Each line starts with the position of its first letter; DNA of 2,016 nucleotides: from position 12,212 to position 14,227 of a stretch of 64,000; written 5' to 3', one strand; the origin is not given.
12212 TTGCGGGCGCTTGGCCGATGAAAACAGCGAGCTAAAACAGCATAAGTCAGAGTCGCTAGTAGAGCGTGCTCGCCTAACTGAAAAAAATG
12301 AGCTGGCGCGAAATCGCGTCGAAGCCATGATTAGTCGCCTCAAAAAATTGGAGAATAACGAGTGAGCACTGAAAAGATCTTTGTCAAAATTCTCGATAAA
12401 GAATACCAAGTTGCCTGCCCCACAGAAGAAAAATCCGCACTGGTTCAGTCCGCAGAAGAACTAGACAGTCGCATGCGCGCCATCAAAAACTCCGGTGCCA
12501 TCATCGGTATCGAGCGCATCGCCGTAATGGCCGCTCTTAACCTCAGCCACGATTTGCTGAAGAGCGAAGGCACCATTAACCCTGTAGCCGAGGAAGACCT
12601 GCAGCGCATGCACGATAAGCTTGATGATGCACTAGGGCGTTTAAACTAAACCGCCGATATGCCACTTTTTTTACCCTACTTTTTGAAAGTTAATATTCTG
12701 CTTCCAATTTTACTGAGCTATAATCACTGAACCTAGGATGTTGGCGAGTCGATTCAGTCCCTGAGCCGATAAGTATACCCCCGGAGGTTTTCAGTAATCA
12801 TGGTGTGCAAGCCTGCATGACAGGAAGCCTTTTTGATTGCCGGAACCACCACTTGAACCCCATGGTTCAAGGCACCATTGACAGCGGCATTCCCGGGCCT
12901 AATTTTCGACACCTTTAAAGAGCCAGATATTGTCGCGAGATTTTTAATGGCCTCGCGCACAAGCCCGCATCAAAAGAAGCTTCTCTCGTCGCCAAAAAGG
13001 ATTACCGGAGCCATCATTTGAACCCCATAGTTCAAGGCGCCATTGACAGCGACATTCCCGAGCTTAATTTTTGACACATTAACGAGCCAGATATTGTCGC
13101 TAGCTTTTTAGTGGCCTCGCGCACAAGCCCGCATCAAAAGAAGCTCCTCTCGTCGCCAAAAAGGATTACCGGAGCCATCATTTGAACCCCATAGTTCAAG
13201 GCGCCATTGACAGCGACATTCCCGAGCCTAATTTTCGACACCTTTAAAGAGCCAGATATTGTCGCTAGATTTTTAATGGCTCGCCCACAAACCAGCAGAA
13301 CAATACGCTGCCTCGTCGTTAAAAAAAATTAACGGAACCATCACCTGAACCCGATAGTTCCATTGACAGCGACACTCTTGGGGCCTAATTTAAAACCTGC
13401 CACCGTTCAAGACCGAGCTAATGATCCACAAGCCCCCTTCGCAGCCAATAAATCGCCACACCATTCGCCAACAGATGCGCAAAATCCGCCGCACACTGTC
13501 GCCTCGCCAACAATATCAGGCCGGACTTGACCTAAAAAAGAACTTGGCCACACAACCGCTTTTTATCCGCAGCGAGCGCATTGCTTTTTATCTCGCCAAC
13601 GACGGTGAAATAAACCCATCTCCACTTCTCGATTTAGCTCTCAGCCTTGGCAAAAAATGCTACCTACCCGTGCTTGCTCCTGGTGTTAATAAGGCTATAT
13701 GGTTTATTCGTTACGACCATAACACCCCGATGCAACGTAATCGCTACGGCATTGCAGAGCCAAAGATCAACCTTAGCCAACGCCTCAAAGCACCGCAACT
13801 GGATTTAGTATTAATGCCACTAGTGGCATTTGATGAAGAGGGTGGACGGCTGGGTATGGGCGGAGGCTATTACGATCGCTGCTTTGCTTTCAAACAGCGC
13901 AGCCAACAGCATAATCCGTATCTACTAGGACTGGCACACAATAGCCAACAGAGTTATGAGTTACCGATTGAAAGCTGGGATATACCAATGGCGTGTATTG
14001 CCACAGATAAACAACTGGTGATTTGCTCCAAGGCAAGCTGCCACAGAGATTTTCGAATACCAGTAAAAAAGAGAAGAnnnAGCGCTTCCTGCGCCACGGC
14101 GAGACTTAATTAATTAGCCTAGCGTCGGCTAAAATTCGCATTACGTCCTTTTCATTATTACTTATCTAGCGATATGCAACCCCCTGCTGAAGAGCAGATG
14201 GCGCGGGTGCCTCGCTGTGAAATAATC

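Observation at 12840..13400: The 3' half of 6S RNA is tandemly reiterated about 3.4 times between ssrS and ygfA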

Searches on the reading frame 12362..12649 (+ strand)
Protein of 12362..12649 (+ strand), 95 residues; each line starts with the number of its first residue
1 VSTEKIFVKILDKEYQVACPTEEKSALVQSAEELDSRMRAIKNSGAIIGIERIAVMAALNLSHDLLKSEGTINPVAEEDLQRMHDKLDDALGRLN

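Call 23: find_encoding_contigs(protein=window:12362-12649:+, flank=3000, max_places=10)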
Protein window:12362-12649:+ (95 aa): 9 contigs read that carry it; 8 places shown.
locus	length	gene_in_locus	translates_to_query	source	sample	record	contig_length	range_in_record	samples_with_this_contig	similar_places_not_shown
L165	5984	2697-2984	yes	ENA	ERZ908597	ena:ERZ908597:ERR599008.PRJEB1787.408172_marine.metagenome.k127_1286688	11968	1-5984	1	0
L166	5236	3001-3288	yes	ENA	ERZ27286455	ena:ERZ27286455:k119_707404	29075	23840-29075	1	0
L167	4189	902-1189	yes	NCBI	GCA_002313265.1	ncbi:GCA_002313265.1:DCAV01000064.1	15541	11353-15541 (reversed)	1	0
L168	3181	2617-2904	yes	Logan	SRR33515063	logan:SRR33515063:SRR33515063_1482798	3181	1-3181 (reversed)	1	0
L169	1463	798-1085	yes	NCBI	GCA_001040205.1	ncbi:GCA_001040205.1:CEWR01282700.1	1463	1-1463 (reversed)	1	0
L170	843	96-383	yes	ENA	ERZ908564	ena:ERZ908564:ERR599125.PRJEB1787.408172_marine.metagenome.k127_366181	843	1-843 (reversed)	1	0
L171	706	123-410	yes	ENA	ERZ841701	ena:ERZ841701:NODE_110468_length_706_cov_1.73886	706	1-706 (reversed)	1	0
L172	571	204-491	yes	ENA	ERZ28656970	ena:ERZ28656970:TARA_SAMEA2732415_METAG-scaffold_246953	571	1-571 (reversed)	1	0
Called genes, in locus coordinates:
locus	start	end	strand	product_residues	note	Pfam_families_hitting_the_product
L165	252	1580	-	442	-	PF05195:AMP_N, PF00557:Peptidase_M24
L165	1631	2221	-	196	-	PF03695:UPF0149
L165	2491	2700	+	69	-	PF06005:ZapB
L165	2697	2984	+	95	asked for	PF05164:ZapA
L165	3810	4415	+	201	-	PF01812:5-FTHF_cyc-lig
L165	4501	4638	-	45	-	-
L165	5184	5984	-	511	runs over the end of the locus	PF00291:PALP, PF00585:Thr_dehydrat_C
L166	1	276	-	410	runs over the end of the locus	PF01266:DAO (weak), PF01494:FAD_binding_3, PF08491:SE (weak)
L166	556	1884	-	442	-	PF05195:AMP_N, PF00557:Peptidase_M24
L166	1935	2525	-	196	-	PF03695:UPF0149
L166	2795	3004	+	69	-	PF06005:ZapB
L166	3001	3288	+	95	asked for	PF05164:ZapA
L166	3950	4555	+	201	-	PF01812:5-FTHF_cyc-lig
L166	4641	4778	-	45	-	-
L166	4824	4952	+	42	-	-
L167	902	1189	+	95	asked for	PF05164:ZapA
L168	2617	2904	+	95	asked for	PF05164:ZapA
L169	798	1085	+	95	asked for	PF05164:ZapA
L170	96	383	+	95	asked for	PF05164:ZapA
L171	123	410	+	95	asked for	PF05164:ZapA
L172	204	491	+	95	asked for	PF05164:ZapA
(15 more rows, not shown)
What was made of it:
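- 12362..12649 (+): zapA (95 aa), the upstream neighbour. It served as the anchor for finding contigs that span the array. Pfam ZapA on the identical protein in other contigs (call 23).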

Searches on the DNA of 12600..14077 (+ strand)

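Call 5: search_rna_families(source=window, start=12600, end=13500, threshold=evalue, max_evalue=10, show_alignments=6)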
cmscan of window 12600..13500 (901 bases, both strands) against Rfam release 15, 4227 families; matches with E-value up to 10: 1.
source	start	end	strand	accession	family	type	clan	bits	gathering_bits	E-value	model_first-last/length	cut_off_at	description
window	12727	12903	+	RF00013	6S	Gene;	-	84.6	46.4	4.3e-17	1-187/187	no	6S / SsrS RNA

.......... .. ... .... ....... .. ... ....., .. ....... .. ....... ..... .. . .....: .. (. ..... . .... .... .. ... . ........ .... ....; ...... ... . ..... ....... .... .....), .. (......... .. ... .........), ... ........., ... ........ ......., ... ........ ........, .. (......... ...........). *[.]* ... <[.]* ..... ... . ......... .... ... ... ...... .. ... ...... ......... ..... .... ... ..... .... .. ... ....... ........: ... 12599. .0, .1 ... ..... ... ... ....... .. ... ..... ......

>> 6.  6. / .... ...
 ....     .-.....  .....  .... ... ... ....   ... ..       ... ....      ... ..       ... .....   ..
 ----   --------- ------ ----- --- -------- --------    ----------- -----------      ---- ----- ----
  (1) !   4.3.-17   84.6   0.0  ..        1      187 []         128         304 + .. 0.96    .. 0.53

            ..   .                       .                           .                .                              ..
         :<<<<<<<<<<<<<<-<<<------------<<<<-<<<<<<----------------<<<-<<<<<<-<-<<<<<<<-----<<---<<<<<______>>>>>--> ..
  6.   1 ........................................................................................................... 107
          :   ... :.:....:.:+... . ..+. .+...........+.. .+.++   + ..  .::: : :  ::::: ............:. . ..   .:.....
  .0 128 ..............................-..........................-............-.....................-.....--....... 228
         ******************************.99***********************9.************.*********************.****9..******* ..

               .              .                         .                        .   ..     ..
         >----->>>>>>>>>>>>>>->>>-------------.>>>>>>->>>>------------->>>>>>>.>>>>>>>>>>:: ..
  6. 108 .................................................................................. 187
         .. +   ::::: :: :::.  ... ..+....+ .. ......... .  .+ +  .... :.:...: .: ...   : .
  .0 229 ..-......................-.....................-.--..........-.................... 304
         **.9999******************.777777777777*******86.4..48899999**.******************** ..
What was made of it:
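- Checked: With the Rfam model there is one full hit and no further or truncated hits, even at E<=10 (call 5).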

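Call 9: search_rna_families(sources=[L001, L002, L003, L031, L059, L067, L032, L041, L043, L068, L078, L070], threshold=gathering)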
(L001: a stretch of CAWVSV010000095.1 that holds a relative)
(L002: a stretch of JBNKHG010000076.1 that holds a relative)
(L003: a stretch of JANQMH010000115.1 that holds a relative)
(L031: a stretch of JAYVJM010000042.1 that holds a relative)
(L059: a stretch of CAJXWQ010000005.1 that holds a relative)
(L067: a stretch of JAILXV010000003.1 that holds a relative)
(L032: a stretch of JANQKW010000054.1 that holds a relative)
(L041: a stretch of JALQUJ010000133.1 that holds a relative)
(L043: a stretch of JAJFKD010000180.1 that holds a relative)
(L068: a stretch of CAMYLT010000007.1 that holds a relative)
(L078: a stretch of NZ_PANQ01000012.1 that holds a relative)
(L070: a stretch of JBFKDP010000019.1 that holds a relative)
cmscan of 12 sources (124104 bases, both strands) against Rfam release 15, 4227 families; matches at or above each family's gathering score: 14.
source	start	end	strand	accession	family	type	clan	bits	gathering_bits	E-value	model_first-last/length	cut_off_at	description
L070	5710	5888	+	RF00013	6S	Gene;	-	107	46.4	2.7e-20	1-187/187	no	6S / SsrS RNA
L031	5787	5965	+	RF00013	6S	Gene;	-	106.8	46.4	3e-20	1-187/187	no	6S / SsrS RNA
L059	5792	5968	+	RF00013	6S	Gene;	-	105.2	46.4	7.1e-20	1-187/187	no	6S / SsrS RNA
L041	5725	5901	+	RF00013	6S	Gene;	-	103.3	46.4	2.1e-19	1-187/187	no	6S / SsrS RNA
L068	5797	5973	+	RF00013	6S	Gene;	-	102.5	46.4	3.2e-19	1-187/187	no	6S / SsrS RNA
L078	5794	5970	+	RF00013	6S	Gene;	-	102.4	46.4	3.3e-19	1-187/187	no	6S / SsrS RNA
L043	5729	5905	+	RF00013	6S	Gene;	-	100.1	46.4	1.2e-18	1-187/187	no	6S / SsrS RNA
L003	5430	5606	+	RF00013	6S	Gene;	-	99.8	46.4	1.4e-18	1-187/187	no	6S / SsrS RNA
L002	5783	5959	+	RF00013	6S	Gene;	-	97.9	46.4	4e-18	1-187/187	no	6S / SsrS RNA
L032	820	996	+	RF00013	6S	Gene;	-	91.5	46.4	1.3e-16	1-187/187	no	6S / SsrS RNA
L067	5731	5907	+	RF00013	6S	Gene;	-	90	46.4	3.1e-16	1-187/187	no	6S / SsrS RNA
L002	10003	10112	+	RF00059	TPP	Cis-reg; riboswitch;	-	79.1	54.3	1.2e-13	1-105/105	no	TPP riboswitch aptamer (THI element)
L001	5629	5805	+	RF00013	6S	Gene;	-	77.5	46.4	2.9e-13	1-187/187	no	6S / SsrS RNA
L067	2483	2555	+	RF00005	tRNA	Gene; tRNA;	CL00001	69.7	29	7.4e-13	1-71/71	no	tRNA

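Call 35: search_rna_families(sources=[L182, L179, L185, L177, L166], threshold=evalue, max_evalue=10)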
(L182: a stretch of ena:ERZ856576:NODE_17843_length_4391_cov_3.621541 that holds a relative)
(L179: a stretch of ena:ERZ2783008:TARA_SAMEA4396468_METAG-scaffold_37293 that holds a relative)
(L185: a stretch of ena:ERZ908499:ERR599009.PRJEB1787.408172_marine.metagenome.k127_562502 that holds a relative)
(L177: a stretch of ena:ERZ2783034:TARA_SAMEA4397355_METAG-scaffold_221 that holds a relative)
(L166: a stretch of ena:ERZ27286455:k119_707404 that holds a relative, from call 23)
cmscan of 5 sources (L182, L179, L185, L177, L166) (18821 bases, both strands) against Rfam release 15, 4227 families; matches with E-value up to 10: 5.
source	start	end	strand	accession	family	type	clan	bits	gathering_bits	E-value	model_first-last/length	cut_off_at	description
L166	3366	3542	+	RF00013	6S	Gene;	-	84.6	46.4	9e-16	1-187/187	no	6S / SsrS RNA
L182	1874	2050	+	RF00013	6S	Gene;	-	82.9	46.4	2.3e-15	1-187/187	no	6S / SsrS RNA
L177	2129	2305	+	RF00013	6S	Gene;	-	77.5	46.4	4.4e-14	1-187/187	no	6S / SsrS RNA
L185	1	110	+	RF00013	6S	Gene;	-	39.1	46.4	5.9e-05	70-187/187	5'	6S / SsrS RNA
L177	471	644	-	RF00290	BaMV_CRE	Cis-reg;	-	19.9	100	1.9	1-140/140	no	Bamboo mosaic potexvirus (BaMV) cis-regulatory element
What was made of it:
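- On 6S RNA (RF00013), applied to the extra units: The same holds in the sister arrays (call 35).
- The sister arrays likewise each give a single 6S hit: full-length in L182, L177 and L166, and cut off by the contig end in L185 (call 35). No 6S model hit for any extra unit at E<=10 (calls 5, 35).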

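Call 42: search_rna_families(source=L149, threshold=evalue, max_evalue=1, show_alignments=2)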
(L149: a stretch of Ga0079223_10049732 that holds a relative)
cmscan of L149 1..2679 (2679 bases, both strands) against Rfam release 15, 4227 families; matches with E-value up to 1: 1.
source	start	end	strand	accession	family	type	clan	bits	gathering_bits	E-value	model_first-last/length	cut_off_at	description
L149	78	255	+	RF00013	6S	Gene;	-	97.8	46.4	8.9e-20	1-187/187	no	6S / SsrS RNA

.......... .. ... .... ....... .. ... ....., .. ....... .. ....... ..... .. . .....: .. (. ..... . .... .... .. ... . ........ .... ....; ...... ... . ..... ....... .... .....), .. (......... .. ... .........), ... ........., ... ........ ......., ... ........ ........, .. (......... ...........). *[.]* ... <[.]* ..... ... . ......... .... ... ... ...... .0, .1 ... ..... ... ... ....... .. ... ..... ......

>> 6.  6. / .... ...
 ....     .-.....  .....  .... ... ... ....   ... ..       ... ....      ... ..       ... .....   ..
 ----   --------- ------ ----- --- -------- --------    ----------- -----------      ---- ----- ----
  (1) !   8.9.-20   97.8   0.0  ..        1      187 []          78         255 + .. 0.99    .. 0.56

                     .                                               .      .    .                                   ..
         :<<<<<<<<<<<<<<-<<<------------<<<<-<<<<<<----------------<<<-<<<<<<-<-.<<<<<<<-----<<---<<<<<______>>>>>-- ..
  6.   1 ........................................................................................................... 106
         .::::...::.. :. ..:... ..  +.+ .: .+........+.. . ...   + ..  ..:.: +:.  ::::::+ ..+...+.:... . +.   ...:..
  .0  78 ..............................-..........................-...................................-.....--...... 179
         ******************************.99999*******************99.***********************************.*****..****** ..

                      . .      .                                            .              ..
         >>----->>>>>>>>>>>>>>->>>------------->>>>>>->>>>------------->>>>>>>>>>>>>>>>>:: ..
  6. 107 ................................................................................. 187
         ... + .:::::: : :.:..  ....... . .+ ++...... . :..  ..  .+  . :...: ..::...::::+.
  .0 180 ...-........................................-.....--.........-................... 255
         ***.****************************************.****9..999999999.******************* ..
